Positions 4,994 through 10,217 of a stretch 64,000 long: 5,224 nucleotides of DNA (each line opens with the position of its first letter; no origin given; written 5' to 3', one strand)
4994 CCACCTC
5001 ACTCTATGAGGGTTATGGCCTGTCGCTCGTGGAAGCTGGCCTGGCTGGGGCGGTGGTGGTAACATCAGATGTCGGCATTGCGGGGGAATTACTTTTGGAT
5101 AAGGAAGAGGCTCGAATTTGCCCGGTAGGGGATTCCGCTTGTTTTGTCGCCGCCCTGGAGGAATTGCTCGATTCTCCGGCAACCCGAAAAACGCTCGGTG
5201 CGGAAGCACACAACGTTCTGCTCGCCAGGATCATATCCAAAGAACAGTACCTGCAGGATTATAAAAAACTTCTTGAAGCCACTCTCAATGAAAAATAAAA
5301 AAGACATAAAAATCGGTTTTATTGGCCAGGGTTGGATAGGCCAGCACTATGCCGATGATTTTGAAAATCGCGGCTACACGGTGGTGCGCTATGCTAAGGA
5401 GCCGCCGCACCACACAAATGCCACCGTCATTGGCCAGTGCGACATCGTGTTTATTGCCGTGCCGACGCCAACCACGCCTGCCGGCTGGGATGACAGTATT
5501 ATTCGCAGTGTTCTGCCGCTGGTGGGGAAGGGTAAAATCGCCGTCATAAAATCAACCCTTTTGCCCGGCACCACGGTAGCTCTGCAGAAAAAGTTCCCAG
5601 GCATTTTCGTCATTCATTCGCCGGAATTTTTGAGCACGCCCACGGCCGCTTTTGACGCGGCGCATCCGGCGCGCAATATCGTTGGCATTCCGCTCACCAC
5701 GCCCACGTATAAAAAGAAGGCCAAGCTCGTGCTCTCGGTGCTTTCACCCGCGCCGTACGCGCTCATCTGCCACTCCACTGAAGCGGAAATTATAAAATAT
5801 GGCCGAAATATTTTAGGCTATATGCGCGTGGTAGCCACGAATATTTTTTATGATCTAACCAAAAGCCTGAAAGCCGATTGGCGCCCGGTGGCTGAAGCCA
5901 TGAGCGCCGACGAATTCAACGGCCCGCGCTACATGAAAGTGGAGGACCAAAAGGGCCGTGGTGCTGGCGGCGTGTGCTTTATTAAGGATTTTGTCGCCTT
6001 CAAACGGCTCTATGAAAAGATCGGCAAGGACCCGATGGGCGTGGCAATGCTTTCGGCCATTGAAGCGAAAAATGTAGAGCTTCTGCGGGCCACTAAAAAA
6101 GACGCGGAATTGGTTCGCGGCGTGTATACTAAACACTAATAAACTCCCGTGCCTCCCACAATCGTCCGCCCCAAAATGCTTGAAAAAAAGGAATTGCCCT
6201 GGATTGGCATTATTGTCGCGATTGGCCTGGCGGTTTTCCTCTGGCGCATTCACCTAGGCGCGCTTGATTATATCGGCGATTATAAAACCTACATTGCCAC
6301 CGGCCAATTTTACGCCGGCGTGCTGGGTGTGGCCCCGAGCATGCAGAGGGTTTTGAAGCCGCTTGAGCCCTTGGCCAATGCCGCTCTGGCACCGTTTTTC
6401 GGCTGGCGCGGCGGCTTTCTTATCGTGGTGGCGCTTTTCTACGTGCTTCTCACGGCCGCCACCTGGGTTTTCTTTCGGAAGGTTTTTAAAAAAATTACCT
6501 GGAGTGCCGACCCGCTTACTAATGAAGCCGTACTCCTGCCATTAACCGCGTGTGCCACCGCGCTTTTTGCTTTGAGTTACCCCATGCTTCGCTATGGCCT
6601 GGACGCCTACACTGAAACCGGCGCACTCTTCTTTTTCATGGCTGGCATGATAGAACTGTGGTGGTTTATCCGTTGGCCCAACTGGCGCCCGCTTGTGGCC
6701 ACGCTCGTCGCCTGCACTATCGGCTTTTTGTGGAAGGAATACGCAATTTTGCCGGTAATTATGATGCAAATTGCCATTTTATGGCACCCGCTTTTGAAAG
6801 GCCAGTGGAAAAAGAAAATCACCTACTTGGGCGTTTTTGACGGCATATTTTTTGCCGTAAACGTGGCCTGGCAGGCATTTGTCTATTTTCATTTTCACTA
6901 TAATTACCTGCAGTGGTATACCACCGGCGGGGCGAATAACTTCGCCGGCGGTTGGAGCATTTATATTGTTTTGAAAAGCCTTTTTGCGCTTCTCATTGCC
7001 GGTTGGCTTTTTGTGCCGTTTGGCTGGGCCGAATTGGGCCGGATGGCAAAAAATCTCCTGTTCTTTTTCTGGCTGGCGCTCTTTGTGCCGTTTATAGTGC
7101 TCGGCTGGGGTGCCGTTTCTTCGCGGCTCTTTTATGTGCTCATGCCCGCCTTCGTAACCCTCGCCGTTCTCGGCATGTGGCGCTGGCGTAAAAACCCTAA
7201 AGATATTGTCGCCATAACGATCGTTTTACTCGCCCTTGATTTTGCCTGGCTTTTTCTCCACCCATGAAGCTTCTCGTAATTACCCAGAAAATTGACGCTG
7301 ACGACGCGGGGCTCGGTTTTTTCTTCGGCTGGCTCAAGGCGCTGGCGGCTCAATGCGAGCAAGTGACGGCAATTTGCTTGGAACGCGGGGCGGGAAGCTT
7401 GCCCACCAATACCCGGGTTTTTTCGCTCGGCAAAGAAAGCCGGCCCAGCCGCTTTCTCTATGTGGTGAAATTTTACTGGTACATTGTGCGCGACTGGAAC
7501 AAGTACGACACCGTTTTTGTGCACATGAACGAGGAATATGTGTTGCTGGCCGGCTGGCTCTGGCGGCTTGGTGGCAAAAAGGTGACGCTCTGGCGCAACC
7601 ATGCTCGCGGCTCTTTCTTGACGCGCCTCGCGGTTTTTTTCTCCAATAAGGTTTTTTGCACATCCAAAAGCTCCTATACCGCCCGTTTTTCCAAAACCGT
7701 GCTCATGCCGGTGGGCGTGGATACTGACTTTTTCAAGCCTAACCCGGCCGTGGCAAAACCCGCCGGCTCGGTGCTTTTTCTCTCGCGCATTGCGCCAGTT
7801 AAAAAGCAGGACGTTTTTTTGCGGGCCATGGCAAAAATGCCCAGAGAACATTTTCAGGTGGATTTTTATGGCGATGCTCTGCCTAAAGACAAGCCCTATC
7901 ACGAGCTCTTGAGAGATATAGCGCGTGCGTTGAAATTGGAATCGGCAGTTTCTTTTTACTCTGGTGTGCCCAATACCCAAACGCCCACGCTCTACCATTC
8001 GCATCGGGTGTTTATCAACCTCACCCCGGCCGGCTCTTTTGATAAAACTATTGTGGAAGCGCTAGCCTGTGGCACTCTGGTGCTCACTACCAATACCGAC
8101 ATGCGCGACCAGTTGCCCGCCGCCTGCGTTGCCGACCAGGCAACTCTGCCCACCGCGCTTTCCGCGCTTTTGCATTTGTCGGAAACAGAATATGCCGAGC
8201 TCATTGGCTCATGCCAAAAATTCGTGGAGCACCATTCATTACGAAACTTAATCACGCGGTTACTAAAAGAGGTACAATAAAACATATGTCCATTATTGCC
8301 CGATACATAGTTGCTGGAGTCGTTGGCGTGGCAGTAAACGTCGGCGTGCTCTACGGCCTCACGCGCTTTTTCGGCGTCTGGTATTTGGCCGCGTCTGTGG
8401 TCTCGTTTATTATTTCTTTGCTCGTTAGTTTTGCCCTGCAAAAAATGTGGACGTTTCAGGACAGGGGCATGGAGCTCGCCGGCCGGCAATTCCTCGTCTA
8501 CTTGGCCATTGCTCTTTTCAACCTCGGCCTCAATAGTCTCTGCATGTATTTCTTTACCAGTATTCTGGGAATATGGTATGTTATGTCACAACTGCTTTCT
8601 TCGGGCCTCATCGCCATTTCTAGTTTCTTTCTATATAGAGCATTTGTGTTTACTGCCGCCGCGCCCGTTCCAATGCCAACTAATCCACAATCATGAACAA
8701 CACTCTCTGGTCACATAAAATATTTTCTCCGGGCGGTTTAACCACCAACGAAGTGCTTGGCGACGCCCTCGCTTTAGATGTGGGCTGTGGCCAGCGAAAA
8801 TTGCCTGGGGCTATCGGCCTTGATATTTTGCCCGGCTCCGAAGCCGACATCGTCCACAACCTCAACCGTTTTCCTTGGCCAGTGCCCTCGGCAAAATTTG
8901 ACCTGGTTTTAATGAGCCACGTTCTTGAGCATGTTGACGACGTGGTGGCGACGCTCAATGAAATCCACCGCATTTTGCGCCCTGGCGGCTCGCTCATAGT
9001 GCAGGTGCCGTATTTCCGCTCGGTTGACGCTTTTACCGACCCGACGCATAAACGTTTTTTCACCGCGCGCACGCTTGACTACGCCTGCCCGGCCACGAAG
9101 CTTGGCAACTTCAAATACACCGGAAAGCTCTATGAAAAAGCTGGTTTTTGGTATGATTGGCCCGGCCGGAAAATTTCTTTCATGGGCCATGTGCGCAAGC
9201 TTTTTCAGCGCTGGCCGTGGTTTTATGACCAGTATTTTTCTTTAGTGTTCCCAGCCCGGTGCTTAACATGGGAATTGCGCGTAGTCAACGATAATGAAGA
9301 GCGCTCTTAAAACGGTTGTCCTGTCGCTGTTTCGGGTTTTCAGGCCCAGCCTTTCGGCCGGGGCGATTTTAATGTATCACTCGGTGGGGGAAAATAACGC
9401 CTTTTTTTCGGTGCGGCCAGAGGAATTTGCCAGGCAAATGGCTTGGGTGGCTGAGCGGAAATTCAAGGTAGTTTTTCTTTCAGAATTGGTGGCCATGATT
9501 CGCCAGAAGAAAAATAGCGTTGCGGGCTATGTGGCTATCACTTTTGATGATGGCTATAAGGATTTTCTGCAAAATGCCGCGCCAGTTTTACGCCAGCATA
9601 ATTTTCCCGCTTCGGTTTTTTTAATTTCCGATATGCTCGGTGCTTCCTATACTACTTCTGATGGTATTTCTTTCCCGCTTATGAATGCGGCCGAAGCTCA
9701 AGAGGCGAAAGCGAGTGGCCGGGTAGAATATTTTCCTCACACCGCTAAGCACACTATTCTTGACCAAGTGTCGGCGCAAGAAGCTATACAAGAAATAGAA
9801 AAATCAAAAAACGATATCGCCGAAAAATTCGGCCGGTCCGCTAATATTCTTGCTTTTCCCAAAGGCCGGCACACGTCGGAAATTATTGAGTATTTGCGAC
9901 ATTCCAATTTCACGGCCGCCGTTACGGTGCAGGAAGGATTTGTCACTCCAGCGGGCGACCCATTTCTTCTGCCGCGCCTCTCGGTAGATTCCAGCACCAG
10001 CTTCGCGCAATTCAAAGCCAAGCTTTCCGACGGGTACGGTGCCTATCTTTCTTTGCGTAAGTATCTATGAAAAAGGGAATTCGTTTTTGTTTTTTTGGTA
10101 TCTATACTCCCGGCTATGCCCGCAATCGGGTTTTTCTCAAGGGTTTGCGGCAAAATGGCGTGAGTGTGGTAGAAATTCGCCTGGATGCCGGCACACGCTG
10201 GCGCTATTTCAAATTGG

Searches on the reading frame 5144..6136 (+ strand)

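Call 8: search_protein_families(library=pfam, proteins=[window:5144-6136:+], max_evalue=0.001)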
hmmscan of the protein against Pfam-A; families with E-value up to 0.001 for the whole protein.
window:5144-6136:+ (331 aa): 3 families
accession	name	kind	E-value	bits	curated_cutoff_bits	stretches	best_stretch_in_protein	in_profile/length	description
PF03721.20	UDPG_MGDP_dh_N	-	1.7e-12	47.7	27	1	94-182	72-175/187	UDP-glucose/GDP-mannose dehydrogenase family, NAD binding domain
PF00984.24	UDPG_MGDP_dh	-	4.6e-11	43.1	25.4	1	213-309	2-91/94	UDP-glucose/GDP-mannose dehydrogenase family, central domain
PF03446.21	NAD_binding_2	-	0.00037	21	21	0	56-149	1-105/161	NAD binding domain of 6-phosphogluconate dehydrogenase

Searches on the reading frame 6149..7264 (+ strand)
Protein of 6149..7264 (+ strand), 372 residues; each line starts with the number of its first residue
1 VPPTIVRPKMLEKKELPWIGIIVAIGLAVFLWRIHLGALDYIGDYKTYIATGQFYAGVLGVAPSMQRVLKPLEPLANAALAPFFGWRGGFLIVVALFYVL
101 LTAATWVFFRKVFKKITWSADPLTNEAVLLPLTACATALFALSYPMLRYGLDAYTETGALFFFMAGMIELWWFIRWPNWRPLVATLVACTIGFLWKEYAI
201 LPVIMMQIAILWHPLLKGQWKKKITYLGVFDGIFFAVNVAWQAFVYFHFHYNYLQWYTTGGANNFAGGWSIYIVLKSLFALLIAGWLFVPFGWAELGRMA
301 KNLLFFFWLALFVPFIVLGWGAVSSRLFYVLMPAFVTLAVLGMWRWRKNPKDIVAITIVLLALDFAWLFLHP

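Call 8: search_protein_families(library=pfam, proteins=[window:6149-7264:+], max_evalue=0.001)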
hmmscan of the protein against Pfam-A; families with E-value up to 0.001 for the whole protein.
window:6149-7264:+ (372 aa): 0 families

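Call 13: search_protein_families(library=pfam, proteins=[window:6149-7264:+], max_evalue=0.01)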
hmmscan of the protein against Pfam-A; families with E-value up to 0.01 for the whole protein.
window:6149-7264:+ (372 aa): 2 families
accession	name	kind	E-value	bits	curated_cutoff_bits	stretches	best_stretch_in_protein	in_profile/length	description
PF11431.13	Transport_MerF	-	0.0038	17.5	24.3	1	315-348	8-44/45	Membrane transport protein MerF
PF13231.12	PMT_2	-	0.0039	17.9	26.1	1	133-241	51-160/160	Dolichyl-phosphate-mannose-protein mannosyltransferase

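Call 31: search_protein_families(library=ncbifam, proteins=[window:6149-7264:+], max_evalue=0.05)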
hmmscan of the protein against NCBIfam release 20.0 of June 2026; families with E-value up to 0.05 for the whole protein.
window:6149-7264:+ (372 aa): 0 families

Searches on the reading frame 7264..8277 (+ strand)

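Call 8: search_protein_families(library=pfam, proteins=[window:7264-8277:+], max_evalue=0.001)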
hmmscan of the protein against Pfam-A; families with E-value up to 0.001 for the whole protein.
window:7264-8277:+ (338 aa): 3 families
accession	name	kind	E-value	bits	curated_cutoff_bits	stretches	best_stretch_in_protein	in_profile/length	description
PF00534.26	Glycos_transf_1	-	5.5e-14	52.5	26.4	1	165-280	13-126/172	Glycosyl transferases group 1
PF13692.12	Glyco_trans_1_4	-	1.5e-12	48.4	27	1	169-302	3-139/142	Glycosyl transferases group 1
PF13524.12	Glyco_trans_1_2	-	1.3e-06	28.9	25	1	185-334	5-143/144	Glycosyl transferase-like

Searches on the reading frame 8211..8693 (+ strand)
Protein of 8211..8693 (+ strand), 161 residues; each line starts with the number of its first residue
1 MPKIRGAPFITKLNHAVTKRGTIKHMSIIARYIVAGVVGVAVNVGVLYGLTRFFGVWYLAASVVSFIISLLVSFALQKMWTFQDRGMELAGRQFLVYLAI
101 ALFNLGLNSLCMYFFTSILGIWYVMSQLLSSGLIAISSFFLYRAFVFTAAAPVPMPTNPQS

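Call 8: search_protein_families(library=pfam, proteins=[window:8211-8693:+], max_evalue=0.001)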
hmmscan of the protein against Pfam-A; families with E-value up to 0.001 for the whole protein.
window:8211-8693:+ (161 aa): 1 family
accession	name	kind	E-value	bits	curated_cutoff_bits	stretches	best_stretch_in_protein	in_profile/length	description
PF04138.20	GtrA_DPMS_TM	-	1.2e-22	80.7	26.1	1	31-147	1-117/117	GtrA/DPMS, transmembrane domain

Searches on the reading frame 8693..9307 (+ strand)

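Call 8: search_protein_families(library=pfam, proteins=[window:8693-9307:+], max_evalue=0.001)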
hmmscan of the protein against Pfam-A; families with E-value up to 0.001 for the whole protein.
window:8693-9307:+ (205 aa): 5 families
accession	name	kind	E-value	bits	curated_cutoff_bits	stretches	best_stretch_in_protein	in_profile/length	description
PF13489.12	Methyltransf_23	-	1.3e-12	48.2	27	1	28-194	27-153/164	Methyltransferase domain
PF08241.18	Methyltransf_11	-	4.6e-12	46.9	21.2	1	63-103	55-95/95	Methyltransferase domain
PF08242.18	Methyltransf_12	-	1.3e-08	35.9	30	1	63-101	64-98/98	Methyltransferase domain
PF13649.12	Methyltransf_25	-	2.4e-07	31.8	27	1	62-99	58-97/97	Methyltransferase domain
PF13847.12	Methyltransf_31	-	9.9e-07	29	27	1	64-107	70-113/145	Methyltransferase domain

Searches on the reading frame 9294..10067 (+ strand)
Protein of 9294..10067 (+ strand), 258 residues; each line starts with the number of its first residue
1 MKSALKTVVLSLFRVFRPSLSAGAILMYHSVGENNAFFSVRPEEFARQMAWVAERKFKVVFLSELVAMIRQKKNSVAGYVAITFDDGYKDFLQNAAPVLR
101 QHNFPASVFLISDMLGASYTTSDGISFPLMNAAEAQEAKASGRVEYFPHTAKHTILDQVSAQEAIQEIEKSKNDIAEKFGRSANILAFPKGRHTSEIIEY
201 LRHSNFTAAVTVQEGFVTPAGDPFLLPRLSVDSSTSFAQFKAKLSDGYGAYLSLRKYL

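Call 9: search_protein_families(library=pfam, proteins=[window:9294-10067:+], max_evalue=0.001)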
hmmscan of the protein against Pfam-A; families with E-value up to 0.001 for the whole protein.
window:9294-10067:+ (258 aa): 2 families
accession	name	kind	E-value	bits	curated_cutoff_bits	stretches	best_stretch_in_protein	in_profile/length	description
PF01522.26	Polysacc_deac_1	-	9.2e-21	74.5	23.1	1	76-208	5-123/124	Polysaccharide deacetylase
PF03065.20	Glyco_hydro_57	-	0.0003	20.6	21.2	0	136-224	95-184/291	Glycosyl hydrolase family 57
